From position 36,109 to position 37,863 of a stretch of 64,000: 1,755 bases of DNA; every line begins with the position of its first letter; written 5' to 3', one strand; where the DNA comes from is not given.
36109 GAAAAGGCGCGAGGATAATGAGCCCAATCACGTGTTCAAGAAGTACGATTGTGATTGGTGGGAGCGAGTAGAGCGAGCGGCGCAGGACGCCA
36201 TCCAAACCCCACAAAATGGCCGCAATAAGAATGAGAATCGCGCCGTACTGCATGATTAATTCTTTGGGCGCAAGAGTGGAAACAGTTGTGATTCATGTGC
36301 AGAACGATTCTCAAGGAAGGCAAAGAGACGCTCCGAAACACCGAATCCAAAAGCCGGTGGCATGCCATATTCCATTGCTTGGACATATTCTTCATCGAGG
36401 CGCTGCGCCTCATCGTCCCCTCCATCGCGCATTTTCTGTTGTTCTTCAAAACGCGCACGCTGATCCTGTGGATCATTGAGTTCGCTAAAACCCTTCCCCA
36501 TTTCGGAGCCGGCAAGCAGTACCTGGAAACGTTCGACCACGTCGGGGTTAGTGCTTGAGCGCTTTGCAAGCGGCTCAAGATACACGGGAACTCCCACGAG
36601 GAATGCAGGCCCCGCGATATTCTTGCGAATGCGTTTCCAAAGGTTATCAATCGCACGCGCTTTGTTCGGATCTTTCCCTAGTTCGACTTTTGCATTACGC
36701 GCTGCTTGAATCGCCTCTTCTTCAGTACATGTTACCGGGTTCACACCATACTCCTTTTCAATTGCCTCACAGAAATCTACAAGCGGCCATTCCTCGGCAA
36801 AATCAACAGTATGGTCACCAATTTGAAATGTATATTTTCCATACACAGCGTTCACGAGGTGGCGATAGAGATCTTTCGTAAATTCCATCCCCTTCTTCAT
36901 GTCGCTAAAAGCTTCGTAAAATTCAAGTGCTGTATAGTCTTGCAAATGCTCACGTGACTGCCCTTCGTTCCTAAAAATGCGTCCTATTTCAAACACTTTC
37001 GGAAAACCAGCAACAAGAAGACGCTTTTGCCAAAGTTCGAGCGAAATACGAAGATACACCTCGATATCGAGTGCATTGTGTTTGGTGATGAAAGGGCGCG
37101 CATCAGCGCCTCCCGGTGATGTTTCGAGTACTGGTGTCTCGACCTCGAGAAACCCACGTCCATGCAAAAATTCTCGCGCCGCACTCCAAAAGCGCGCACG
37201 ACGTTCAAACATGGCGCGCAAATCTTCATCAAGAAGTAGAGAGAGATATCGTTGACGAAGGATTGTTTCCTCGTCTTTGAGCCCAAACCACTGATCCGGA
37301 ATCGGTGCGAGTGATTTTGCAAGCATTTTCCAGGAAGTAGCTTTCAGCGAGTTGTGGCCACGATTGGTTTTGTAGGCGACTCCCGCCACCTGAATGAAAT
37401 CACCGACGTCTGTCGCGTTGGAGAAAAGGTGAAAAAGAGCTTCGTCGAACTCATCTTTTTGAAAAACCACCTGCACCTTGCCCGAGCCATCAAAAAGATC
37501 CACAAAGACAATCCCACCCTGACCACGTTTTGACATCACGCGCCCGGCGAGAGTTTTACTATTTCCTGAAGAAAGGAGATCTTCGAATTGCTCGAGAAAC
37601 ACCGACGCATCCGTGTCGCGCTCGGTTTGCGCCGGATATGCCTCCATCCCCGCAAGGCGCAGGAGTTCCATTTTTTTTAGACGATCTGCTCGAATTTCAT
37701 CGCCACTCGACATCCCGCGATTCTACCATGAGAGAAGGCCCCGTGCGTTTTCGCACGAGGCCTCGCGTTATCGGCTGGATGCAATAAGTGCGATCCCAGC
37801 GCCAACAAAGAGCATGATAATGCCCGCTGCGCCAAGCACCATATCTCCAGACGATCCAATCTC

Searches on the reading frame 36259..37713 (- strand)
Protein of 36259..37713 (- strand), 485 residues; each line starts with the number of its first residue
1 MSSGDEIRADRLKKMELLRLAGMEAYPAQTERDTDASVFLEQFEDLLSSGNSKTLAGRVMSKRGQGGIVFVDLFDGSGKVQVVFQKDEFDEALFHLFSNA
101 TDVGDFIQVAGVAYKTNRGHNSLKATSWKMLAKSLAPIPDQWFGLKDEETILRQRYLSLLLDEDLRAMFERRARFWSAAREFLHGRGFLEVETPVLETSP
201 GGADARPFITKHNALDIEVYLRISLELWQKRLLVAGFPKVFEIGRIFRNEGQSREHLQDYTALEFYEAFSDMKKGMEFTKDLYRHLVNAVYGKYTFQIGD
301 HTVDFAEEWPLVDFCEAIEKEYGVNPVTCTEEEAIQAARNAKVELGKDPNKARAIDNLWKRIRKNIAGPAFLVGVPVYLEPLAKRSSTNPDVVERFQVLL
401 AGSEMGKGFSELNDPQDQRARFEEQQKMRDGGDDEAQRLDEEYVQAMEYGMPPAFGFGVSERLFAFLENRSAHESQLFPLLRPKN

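Call 11: search_protein_families(library=pfam, proteins=[window:36259-37713:-], max_evalue=0.00001)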
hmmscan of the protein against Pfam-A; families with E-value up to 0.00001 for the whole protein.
window:36259-37713:- (485 aa): 2 families
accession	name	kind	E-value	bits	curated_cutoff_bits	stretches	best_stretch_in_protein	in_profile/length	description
PF00152.25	tRNA-synt_2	-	7.1e-63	212.9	25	1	147-480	1-306/308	tRNA synthetases class II (D, K and N)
PF01336.31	tRNA_anti-codon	-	1.8e-13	50.6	27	1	54-131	2-75/75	OB-fold nucleic acid binding domain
